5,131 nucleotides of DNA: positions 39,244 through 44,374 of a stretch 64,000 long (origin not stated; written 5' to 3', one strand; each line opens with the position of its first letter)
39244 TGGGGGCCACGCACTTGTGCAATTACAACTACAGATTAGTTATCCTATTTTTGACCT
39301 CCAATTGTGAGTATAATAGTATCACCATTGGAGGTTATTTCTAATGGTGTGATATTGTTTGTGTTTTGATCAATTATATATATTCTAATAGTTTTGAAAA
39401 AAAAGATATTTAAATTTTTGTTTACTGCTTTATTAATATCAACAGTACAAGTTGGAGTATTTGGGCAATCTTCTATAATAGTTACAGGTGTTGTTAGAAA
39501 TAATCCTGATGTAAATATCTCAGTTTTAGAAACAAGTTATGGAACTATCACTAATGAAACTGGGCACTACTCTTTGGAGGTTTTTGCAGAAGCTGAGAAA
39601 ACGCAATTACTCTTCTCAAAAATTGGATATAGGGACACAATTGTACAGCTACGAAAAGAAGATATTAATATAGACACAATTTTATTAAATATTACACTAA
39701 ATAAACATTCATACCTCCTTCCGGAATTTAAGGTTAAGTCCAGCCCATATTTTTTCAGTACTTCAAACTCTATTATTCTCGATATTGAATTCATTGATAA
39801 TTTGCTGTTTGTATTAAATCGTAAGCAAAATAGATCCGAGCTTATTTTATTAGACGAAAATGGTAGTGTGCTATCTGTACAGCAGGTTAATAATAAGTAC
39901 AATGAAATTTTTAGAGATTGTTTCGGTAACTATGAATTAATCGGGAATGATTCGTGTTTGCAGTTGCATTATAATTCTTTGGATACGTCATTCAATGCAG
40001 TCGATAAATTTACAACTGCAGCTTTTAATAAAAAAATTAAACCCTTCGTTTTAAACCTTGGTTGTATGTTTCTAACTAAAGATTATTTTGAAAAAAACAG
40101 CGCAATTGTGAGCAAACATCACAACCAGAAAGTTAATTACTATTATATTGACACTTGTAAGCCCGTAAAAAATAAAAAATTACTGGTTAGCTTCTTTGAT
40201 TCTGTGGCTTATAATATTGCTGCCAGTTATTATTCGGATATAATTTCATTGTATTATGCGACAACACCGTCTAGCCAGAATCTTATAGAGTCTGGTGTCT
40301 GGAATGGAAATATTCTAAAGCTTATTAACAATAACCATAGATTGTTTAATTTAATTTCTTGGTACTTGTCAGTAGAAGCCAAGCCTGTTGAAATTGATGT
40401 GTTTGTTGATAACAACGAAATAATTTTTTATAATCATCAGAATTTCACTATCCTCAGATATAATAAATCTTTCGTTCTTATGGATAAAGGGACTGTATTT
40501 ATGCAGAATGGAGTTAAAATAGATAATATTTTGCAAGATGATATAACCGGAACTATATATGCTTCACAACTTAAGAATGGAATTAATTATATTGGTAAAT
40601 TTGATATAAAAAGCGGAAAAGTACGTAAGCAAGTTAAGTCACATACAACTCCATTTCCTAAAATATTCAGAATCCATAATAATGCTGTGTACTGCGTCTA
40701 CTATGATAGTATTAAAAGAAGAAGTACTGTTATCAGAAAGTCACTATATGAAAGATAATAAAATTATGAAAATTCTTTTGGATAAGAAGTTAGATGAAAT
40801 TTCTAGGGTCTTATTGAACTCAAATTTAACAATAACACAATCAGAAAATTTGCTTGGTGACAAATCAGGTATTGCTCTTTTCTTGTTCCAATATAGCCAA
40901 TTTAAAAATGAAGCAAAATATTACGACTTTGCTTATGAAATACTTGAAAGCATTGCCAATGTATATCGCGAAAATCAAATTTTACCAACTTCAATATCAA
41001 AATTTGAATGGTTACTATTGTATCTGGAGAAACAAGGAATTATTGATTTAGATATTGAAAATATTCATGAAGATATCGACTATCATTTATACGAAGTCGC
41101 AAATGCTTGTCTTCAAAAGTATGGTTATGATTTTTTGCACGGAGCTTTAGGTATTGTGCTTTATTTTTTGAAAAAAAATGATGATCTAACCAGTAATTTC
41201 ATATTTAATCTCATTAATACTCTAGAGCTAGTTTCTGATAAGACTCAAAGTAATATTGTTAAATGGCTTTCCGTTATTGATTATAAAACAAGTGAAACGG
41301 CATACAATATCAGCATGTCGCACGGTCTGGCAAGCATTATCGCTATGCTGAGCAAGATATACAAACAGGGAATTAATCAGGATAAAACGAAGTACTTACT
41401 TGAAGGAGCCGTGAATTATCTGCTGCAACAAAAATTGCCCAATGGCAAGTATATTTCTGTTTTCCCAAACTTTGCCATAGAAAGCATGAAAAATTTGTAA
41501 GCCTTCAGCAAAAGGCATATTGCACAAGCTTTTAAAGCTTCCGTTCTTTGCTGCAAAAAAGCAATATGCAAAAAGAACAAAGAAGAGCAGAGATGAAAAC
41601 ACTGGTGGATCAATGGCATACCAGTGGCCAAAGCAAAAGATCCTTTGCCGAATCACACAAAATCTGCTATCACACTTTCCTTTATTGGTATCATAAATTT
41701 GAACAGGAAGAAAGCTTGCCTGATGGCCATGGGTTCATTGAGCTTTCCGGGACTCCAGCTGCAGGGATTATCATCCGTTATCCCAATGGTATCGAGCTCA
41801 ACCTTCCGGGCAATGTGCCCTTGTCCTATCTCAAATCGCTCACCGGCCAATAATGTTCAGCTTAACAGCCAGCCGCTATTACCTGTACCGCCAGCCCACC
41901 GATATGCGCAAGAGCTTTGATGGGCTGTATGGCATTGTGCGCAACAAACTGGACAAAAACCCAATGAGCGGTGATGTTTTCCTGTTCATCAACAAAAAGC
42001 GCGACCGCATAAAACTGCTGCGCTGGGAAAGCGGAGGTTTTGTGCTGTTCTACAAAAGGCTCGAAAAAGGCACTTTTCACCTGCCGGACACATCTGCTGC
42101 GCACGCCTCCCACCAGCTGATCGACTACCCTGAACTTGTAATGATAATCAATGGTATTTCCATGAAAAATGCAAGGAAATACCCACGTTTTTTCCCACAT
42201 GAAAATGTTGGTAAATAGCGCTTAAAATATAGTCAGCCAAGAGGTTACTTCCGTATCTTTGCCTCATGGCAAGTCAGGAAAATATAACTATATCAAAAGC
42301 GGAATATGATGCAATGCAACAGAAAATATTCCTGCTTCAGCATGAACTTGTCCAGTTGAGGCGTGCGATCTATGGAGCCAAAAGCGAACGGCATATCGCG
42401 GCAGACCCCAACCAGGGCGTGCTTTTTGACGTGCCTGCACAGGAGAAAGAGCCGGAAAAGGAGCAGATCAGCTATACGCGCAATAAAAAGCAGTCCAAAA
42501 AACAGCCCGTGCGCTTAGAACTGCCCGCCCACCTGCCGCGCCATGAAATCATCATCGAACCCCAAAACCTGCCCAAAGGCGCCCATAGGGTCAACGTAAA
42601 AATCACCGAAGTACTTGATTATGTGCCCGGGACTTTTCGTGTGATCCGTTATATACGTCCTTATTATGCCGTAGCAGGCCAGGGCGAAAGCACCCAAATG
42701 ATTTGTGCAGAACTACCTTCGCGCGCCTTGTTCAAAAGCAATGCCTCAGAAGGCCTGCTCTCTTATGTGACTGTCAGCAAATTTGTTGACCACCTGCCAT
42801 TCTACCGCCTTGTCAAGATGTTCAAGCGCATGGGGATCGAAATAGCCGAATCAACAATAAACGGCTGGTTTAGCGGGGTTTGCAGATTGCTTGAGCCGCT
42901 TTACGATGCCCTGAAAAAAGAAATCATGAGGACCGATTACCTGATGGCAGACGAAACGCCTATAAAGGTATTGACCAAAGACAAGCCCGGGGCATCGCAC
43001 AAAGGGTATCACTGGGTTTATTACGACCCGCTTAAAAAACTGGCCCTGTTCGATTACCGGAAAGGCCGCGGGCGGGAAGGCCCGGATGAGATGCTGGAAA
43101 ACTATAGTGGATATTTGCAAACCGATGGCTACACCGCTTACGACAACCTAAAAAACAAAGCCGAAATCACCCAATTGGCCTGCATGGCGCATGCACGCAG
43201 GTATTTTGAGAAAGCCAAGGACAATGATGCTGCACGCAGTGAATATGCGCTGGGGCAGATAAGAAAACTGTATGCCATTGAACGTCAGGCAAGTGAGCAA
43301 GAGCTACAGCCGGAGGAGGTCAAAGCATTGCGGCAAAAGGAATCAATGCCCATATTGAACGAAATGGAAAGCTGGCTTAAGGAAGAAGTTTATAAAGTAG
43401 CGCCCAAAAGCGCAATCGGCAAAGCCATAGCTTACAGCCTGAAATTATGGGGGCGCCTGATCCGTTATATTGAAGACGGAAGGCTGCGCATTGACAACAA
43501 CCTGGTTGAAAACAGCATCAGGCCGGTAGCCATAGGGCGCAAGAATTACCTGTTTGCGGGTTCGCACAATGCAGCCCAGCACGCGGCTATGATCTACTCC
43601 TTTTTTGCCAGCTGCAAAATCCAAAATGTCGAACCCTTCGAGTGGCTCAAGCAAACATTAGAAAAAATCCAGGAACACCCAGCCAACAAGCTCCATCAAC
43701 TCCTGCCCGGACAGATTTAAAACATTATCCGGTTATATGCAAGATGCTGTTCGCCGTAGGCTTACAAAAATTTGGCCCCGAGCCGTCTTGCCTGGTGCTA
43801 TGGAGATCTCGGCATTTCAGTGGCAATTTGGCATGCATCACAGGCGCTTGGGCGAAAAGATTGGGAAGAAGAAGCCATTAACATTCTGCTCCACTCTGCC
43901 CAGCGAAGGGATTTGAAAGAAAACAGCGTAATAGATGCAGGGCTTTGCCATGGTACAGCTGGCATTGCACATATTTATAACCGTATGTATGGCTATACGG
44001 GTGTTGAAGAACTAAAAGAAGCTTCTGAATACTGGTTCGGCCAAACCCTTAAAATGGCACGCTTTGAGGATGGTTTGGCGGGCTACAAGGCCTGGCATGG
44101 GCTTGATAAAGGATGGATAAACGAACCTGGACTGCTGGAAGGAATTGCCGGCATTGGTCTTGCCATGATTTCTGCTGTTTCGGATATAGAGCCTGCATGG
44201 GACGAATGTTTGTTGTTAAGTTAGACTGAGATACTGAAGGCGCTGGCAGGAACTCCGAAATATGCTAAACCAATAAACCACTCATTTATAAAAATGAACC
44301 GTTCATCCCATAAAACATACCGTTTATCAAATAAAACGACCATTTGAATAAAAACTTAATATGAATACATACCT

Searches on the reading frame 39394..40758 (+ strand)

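Call 6: search_protein_families(library=pfam, proteins=[window:39394-40758:+], max_evalue=0.01)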
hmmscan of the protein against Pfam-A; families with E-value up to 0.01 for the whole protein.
window:39394-40758:+ (454 aa): 2 families
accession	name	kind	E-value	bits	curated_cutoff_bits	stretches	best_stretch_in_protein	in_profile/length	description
PF13715.12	CarbopepD_reg_2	-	7.5e-07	29.5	32.2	1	38-102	15-76/88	CarboxypepD_reg-like domain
PF13620.12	CarboxypepD_reg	-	0.0049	17.6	32.3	1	38-85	15-65/82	Carboxypeptidase regulatory-like domain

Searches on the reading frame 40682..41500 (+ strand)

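Call 6: search_protein_families(library=pfam, proteins=[window:40682-41500:+], max_evalue=0.01)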
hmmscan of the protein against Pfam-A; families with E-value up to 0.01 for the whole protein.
window:40682-41500:+ (272 aa): 1 family
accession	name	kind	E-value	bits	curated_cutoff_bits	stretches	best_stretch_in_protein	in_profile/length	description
PF05147.19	LANC_like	-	9.6e-18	64.3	23.2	1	62-257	12-207/350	Lanthionine synthetase C-like protein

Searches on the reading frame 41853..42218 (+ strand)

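Call 6: search_protein_families(library=pfam, proteins=[window:41853-42218:+], max_evalue=0.01)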
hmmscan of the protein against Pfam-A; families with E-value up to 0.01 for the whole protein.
window:41853-42218:+ (121 aa): 1 family
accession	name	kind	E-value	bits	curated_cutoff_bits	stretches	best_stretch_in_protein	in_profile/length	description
PF05717.18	TnpB_IS66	-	5.3e-34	116.6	26.6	1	8-108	2-100/101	IS66 Orf2 like protein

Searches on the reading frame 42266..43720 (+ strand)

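Call 6: search_protein_families(library=pfam, proteins=[window:42266-43720:+], max_evalue=0.01)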
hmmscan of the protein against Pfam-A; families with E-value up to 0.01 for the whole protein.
window:42266-43720:+ (484 aa): 4 families
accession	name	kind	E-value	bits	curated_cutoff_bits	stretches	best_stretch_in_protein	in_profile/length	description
PF03050.20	DDE_Tnp_IS66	-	3.2e-96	322.5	23.1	1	157-438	1-283/284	Transposase IS66 family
PF13007.12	LZ_Tnp_IS66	-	6.4e-14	52.9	22.9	1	24-95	2-71/71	Transposase C of IS166 homeodomain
PF13817.11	DDE_Tnp_IS66_C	-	2.4e-11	44.1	30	1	445-481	1-38/39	IS66 C-terminal element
PF13005.12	zf-IS66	-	4.4e-06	27.5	27.3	1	107-135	12-41/46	zinc-finger binding domain of transposase IS66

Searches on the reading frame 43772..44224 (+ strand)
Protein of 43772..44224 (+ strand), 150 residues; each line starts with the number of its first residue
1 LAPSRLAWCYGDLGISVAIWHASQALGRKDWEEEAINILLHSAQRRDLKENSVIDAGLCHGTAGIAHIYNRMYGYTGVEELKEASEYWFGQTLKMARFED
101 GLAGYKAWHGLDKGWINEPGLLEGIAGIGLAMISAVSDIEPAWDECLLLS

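Call 7: search_protein_families(library=pfam, proteins=[window:43772-44224:+], max_evalue=0.01)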
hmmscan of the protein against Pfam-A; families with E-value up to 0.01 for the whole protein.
window:43772-44224:+ (150 aa): 1 family
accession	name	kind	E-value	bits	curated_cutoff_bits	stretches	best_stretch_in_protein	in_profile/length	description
PF05147.19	LANC_like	-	6.9e-20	71.4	23.2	1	7-148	220-350/350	Lanthionine synthetase C-like protein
